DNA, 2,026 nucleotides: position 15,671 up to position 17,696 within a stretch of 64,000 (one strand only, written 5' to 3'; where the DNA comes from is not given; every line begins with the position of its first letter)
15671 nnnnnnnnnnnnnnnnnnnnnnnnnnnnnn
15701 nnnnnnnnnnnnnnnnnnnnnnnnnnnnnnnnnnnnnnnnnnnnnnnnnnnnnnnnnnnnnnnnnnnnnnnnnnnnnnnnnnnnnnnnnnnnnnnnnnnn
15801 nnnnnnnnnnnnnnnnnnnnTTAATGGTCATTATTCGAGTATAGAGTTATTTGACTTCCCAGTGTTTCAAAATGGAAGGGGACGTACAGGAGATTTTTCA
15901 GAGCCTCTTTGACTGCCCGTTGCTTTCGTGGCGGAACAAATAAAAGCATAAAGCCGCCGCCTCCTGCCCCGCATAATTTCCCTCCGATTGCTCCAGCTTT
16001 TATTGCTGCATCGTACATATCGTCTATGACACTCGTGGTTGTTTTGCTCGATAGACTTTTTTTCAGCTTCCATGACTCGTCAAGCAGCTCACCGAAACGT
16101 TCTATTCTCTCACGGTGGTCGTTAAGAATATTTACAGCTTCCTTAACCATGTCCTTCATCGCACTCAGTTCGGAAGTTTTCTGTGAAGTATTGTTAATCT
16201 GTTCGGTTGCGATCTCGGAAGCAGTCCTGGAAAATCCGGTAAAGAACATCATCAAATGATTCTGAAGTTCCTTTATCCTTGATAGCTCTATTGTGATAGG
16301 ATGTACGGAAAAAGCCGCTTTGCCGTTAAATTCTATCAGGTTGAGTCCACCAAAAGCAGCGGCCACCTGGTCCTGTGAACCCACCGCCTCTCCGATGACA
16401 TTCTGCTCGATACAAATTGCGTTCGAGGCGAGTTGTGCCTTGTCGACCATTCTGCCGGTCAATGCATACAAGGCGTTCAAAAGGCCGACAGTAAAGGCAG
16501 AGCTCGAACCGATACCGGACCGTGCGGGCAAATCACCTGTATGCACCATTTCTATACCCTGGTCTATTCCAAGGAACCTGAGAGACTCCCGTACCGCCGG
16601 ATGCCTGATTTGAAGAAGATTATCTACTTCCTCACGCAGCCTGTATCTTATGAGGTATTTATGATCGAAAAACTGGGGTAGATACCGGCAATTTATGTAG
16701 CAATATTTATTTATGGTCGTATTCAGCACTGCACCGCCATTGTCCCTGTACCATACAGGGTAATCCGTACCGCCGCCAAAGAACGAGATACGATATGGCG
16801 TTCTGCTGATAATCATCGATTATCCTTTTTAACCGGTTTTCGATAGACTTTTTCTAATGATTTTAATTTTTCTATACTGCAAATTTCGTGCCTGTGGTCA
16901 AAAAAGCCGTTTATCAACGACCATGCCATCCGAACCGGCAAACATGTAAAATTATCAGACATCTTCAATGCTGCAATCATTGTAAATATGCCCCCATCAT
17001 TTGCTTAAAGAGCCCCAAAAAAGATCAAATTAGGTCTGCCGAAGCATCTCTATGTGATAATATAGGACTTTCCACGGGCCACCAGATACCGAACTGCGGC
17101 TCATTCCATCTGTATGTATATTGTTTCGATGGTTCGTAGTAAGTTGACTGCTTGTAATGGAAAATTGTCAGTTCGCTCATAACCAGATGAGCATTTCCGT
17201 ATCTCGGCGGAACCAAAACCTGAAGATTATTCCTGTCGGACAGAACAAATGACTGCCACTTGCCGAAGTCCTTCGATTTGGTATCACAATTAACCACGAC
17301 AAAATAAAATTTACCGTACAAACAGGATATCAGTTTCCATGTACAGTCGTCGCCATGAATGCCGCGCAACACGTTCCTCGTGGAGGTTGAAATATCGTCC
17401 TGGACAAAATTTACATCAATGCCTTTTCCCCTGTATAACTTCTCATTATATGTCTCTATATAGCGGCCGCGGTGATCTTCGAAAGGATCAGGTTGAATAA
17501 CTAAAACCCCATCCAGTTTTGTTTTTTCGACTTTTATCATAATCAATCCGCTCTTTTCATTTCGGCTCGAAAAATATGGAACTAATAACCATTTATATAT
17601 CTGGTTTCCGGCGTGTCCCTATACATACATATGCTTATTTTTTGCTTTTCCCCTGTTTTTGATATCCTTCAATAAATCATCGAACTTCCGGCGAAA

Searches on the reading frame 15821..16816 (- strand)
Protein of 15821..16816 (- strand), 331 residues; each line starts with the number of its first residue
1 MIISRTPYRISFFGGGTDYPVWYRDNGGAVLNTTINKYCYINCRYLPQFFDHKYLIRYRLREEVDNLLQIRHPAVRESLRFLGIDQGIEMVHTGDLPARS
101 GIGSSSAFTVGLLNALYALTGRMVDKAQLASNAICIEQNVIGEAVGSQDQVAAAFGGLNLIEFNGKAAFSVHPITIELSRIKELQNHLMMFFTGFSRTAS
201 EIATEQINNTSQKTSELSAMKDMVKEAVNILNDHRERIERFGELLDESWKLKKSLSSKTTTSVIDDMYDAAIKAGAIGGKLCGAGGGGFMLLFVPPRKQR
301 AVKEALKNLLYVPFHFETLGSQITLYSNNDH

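Call 5: search_protein_families(library=pfam, proteins=[window:15821-16816:-], max_evalue=0.01)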
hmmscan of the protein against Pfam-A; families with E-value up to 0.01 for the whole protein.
window:15821-16816:- (331 aa): 2 families
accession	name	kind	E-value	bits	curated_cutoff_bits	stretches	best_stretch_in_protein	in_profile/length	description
PF00288.32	GHMP_kinases_N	-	1.7e-14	54.2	22.3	1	80-157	12-87/87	GHMP kinases N terminal domain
PF08544.19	GHMP_kinases_C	-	5.8e-12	46.3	21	1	235-309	7-82/85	GHMP kinases C terminal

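Call 6: search_protein_families(library=ncbifam, proteins=[window:15821-16816:-], max_evalue=0.01)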
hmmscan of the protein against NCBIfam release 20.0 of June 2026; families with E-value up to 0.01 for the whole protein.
window:15821-16816:- (331 aa): 13 families
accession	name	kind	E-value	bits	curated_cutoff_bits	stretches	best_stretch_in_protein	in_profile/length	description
NF049969.1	GlMnHpPKinHddA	equivalog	6.7e-47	160.6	600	1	2-308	3-319/338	D-glycero-D-manno-heptose 7-phosphate kinase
NF009948.0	PRK13412.1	equivalog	5.3e-32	110.5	721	1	78-293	719-934/974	bifunctional fucokinase/fucose-1-phosphate guanylyltransferase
TIGR00549.1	mevalon_kin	equivalog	2.3e-21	76.5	163.05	1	73-291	64-274/276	mevalonate kinase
NF003036.0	PRK03926.1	equivalog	6e-20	71.5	403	1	60-308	50-281/302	mevalonate kinase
NF001816.0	PRK00555.1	equivalog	3.7e-16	59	509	2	86-163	90-170/363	galactokinase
TIGR00131.1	gal_kin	equivalog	3.3e-15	55.9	226.65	2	79-157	102-180/388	galactokinase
NF003006.0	PRK03817.1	equivalog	4.6e-13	48.9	443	2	5-160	5-160/352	galactokinase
NF003705.0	PRK05322.1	equivalog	3.7e-11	42.4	385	2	83-157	108-182/388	galactokinase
NF003472.0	PRK05101.1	equivalog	8.7e-10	38.1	499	1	86-157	111-182/382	galactokinase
NF002288.1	PRK01212.1-4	equivalog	1.5e-09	37.3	194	1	76-308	65-280/303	homoserine kinase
TIGR01920.1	Shik_kin_archae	equivalog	1.1e-07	31.6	126.85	1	60-159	42-142/266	shikimate kinase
TIGR00191.1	thrB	equivalog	3.5e-06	26.1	168.25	1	76-165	68-151/304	homoserine kinase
NF040957.1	Arch_PMK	equivalog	0.0027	17.3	500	1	99-232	91-222/316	phosphomevalonate kinase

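Call 80: search_solved_structures(query=window:15821-16816:-, max_evalue=1e-8)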
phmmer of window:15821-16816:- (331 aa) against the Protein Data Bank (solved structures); distinct sequences matched with E-value up to 1e-8: 14.
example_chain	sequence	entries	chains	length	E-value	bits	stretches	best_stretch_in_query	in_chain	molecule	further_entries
4usk_A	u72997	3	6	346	3e-43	151.6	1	2-301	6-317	PUTATIVE SUGAR KINASE | SUGAR KINASE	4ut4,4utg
4usm_A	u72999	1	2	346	1.5e-42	149.3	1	2-301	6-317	PUTATIVE SUGAR KINASE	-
3k85_A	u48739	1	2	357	5e-41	144.3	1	2-320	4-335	D-glycero-D-manno-heptose 1-phosphate kinase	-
4n3o_A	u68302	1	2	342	6.5e-34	120.9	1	3-312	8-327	Putative D-glycero-D-manno-heptose 7-phosphate kinase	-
9iip_A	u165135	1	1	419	1.1e-21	80.7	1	72-302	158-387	L-fucokinase/L-fucose-1-P guanylyltransferase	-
5yys_A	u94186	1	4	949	1.6e-20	77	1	72-302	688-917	L-fucokinase, L-fucose-1-P guanylyltransferase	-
9iit_A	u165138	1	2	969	1.7e-20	76.9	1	72-302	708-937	L-fucokinase/L-fucose-1-P guanylyltransferase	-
1s4e_A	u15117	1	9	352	4.8e-12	49.1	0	4-197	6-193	Galactokinase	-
1kkh_A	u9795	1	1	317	5.2e-10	42.4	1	74-304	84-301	Mevalonate Kinase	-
1vis_A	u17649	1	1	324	5.3e-10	42.4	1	74-304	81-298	Mevalonate kinase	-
8teb_A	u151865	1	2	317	9e-10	41.6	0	74-306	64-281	Mevalonate kinase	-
2cz9_A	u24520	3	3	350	1.1e-09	41.4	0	4-198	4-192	Probable galactokinase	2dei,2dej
6mde_A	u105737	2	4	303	3.4e-09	39.7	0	75-161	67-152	Mevalonate kinase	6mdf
4hac_A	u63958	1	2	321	4.5e-09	39.3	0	75-161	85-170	Mevalonate kinase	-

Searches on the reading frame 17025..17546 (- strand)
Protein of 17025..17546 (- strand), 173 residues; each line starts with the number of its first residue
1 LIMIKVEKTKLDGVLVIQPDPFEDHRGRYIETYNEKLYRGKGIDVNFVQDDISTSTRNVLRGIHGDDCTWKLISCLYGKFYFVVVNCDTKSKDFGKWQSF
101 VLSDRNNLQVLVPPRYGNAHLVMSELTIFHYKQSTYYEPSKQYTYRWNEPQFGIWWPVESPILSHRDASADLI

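Call 5: search_protein_families(library=pfam, proteins=[window:17025-17546:-], max_evalue=0.01)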
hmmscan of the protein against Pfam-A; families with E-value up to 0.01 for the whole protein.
window:17025-17546:- (173 aa): 1 family
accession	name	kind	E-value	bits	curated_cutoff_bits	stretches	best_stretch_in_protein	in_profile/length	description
PF00908.23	dTDP_sugar_isom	-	2e-46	158.2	27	1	8-171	1-164/168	dTDP-4-dehydrorhamnose 3,5-epimerase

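Call 6: search_protein_families(library=ncbifam, proteins=[window:17025-17546:-], max_evalue=0.01)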
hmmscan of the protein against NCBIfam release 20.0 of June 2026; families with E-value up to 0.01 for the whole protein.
window:17025-17546:- (173 aa): 1 family
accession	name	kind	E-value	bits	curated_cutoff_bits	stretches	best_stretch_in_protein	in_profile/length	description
TIGR01221.1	rmlC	equivalog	4.1e-41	140.7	155.75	1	5-169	1-168/176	dTDP-4-dehydrorhamnose 3,5-epimerase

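Call 70: search_solved_structures(query=window:17025-17546:-, max_evalue=1e-10)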
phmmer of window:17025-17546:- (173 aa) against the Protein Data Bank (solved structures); distinct sequences matched with E-value up to 1e-10: 37.
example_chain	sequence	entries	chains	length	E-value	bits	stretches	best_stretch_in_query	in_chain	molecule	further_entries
8db5_A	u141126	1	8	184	2.9e-37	131.4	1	4-169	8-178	GDP-D-glycero-4-keto-d-lyxo-heptose-3,5-epimerase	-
8dco_A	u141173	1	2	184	5.6e-37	130.5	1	7-169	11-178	GDP-D-glycero-4-keto-D-lyxo-heptose-3,5-epimerase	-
7m14_A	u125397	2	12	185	6.4e-37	130.3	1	8-170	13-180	Thymidine diphospho-4-keto-rhamnose 3,5-epimerase | GDP-D-glycero-L-gluco-heptose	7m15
7an4_A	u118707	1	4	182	7.1e-37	130.2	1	8-170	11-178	Thymidine diphospho-4-keto-rhamnose 3,5-epimerase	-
7ang_A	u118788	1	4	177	7.6e-37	130.1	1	8-169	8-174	Thymidine diphospho-4-keto-rhamnose 3,5-epimerase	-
7ani_A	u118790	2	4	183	9.4e-36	126.5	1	6-170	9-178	Thymidine diphospho-4-keto-rhamnose 3,5-epimerase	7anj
8dcl_A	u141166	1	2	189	1.1e-35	126.4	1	6-170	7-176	GDP-D-glycero-4-keto-D-lyxo-heptose-3-epimerase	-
8dak_A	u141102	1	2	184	3.2e-34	121.5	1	8-169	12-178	GDP-D-glycero-4-keto-d-lyxo-heptose-3-epimerase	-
1dzr_A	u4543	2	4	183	5e-32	114.4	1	5-172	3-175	DTDP-4-DEHYDRORHAMNOSE 3,5-EPIMERASE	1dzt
9uyw_A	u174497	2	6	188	9.1e-32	113.6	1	5-160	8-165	dTDP-4-dehydrorhamnose 3,5-epimerase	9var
1ep0_A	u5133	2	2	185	1.1e-31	113.3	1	5-160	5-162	DTDP-6-DEOXY-D-XYLO-4-HEXULOSE 3,5-EPIMERASE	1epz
23eg_A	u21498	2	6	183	1.2e-31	113.2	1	7-160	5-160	dTDP-4-dehydrorhamnose 3,5-epimerase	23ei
23ef_A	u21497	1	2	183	1.9e-31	112.5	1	7-160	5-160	dTDP-4-dehydrorhamnose 3,5-epimerase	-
9j9u_A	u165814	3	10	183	1.4e-30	109.7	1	7-160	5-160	dTDP-4-dehydrorhamnose 3,5-epimerase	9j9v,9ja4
9j9q_A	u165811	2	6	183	2e-30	109.2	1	7-160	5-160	dTDP-4-dehydrorhamnose 3,5-epimerase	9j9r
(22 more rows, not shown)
